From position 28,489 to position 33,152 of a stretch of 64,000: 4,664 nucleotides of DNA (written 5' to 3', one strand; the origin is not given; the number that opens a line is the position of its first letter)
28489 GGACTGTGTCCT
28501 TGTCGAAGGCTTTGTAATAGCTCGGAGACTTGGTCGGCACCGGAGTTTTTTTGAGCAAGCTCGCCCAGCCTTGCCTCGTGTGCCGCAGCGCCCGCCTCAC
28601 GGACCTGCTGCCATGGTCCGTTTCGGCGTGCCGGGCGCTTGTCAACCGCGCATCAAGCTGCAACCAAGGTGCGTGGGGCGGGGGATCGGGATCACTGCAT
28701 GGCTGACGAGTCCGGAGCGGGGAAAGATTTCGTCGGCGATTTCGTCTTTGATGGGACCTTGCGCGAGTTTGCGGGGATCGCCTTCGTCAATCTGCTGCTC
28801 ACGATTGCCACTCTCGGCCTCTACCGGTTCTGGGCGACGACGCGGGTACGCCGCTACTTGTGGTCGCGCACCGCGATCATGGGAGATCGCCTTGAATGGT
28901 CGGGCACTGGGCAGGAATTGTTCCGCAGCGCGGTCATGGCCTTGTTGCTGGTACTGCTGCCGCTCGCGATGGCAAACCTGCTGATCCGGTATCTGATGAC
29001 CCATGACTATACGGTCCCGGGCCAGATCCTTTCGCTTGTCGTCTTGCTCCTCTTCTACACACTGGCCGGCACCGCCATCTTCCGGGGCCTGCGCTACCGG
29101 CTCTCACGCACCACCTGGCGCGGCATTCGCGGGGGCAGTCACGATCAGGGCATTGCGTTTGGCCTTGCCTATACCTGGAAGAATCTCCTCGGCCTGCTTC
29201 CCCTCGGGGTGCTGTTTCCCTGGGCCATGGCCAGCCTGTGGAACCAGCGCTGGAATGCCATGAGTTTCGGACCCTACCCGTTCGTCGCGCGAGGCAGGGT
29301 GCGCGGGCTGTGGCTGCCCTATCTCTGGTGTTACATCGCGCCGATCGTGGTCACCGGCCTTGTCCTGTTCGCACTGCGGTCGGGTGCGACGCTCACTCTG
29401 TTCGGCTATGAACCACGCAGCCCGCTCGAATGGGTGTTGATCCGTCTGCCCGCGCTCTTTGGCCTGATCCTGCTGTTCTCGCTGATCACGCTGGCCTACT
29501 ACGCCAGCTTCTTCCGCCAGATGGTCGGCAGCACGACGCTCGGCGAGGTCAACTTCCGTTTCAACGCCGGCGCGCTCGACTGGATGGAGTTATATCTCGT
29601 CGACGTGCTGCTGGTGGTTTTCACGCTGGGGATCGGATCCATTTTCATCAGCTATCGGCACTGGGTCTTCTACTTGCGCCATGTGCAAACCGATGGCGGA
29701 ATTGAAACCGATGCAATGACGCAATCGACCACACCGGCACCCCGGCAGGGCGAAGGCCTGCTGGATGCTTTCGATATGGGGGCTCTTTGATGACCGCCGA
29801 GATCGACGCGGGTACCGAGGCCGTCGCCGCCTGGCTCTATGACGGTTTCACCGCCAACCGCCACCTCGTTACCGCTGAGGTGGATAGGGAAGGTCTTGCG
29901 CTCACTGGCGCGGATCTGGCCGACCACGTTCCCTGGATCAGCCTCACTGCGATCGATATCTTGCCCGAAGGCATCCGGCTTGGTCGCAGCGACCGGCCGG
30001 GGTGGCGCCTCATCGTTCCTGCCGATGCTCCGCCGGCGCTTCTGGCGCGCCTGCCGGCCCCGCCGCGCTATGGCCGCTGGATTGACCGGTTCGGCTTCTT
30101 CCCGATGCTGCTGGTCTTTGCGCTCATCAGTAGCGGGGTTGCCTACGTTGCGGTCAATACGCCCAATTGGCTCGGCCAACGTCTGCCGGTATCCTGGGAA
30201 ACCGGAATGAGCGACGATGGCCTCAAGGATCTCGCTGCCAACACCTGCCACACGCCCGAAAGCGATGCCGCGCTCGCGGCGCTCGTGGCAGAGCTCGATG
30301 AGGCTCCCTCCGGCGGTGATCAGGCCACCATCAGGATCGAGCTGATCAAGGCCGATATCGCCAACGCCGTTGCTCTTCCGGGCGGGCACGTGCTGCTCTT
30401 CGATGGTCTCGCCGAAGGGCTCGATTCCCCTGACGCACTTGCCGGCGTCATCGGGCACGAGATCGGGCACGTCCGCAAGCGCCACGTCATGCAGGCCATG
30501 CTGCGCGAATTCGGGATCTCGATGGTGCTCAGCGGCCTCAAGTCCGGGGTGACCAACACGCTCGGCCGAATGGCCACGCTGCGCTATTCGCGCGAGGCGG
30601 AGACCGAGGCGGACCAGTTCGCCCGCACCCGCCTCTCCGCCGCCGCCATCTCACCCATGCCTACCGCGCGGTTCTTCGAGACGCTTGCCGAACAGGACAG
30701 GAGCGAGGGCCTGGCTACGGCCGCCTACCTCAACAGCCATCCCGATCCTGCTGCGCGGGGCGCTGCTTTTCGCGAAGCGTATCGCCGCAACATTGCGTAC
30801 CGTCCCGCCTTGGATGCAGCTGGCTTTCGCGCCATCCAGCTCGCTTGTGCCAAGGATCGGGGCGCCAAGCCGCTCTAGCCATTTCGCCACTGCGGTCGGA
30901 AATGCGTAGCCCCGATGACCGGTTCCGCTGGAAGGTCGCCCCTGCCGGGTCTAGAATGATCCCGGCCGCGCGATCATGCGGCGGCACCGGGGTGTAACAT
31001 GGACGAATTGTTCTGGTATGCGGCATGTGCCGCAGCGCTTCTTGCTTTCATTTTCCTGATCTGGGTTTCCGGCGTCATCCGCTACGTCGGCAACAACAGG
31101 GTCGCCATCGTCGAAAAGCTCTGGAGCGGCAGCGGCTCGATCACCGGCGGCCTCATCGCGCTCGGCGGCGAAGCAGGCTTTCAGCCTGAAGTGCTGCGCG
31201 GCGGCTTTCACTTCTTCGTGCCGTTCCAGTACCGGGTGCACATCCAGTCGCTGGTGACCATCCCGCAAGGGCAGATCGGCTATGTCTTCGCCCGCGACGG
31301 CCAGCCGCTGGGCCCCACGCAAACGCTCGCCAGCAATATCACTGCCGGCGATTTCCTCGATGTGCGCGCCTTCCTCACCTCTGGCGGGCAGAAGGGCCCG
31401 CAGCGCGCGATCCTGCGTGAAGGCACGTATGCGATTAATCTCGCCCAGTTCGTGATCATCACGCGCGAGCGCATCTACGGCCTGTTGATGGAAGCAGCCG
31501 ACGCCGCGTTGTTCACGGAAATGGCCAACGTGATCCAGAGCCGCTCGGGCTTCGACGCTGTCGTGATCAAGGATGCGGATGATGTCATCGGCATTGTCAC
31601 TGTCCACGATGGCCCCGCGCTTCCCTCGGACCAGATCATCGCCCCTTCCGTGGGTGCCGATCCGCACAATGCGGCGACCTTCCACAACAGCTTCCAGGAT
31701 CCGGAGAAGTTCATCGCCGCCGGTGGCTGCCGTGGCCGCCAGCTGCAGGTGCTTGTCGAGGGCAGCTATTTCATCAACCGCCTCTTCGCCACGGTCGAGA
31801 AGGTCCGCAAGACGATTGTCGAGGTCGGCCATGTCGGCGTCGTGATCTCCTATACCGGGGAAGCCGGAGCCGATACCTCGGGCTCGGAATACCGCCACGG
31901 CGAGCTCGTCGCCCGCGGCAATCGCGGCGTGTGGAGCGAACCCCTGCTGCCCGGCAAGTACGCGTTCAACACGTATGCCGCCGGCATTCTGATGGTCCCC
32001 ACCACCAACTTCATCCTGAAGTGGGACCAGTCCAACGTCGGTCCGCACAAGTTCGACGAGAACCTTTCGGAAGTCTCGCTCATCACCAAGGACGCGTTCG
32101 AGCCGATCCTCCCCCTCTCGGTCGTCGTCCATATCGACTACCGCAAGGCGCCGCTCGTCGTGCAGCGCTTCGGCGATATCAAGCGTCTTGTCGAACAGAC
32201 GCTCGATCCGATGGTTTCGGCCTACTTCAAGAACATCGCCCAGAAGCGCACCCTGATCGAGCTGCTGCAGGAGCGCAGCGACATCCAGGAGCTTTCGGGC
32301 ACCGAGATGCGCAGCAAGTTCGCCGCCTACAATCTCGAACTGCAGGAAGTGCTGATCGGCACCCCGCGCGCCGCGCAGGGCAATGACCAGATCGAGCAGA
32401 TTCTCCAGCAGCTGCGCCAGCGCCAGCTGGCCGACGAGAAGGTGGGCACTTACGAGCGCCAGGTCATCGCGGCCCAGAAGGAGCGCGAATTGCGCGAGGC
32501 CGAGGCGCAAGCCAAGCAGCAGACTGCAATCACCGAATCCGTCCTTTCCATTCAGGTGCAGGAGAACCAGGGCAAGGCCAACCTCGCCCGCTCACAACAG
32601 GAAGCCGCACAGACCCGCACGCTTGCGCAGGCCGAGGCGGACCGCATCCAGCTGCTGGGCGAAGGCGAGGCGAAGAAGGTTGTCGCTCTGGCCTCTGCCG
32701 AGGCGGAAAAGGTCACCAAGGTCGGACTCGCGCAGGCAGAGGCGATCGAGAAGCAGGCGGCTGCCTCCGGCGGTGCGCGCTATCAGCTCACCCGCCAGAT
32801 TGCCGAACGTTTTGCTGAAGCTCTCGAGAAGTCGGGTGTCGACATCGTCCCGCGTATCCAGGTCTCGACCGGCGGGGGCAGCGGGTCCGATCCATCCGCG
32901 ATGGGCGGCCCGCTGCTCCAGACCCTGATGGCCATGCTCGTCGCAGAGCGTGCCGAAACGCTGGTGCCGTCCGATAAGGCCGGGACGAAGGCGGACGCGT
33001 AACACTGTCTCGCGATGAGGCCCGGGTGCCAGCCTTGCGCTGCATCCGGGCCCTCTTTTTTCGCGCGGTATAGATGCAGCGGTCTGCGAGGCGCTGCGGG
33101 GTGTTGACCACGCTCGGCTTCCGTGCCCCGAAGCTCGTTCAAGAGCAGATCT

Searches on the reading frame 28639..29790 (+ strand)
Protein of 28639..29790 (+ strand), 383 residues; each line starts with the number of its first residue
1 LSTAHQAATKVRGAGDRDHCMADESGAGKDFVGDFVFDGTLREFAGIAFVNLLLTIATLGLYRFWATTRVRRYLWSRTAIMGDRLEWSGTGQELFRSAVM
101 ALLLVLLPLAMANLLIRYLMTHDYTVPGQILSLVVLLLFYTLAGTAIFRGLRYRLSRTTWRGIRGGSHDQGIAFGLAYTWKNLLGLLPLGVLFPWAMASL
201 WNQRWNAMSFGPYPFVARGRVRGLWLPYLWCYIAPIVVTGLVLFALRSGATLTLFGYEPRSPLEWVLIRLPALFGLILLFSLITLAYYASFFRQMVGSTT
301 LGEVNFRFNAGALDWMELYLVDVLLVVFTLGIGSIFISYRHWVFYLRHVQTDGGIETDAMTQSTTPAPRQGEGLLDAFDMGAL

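Call 39: search_protein_families(library=pfam, proteins=[window:28639-29790:+], max_evalue=0.001)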
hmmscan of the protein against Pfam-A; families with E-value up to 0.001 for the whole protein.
window:28639-29790:+ (383 aa): 1 family
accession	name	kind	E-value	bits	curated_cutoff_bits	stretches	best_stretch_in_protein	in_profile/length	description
PF05987.18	DUF898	-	1.4e-70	238.5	28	1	35-377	4-336/336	Bacterial protein of unknown function (DUF898)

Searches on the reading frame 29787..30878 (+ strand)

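Call 39: search_protein_families(library=pfam, proteins=[window:29787-30878:+], max_evalue=0.001)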
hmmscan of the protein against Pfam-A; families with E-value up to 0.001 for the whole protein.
window:29787-30878:+ (363 aa): 2 families
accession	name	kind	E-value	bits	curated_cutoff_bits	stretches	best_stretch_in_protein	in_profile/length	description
PF01435.24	Peptidase_M48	-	1e-20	74.8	20.3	1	180-330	23-184/186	Peptidase family M48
PF23368.1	DUF7092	-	0.0009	20.2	24.5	0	13-54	2-42/77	Domain of unknown function (DUF7092)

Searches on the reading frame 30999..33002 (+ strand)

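Call 39: search_protein_families(library=pfam, proteins=[window:30999-33002:+], max_evalue=0.001)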
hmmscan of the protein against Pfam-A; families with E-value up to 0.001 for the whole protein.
window:30999-33002:+ (667 aa): 1 family
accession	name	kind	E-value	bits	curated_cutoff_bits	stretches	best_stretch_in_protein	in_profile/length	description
PF01145.31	Band_7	-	5.5e-16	59.5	23.6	1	273-495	2-166/176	SPFH domain / Band 7 family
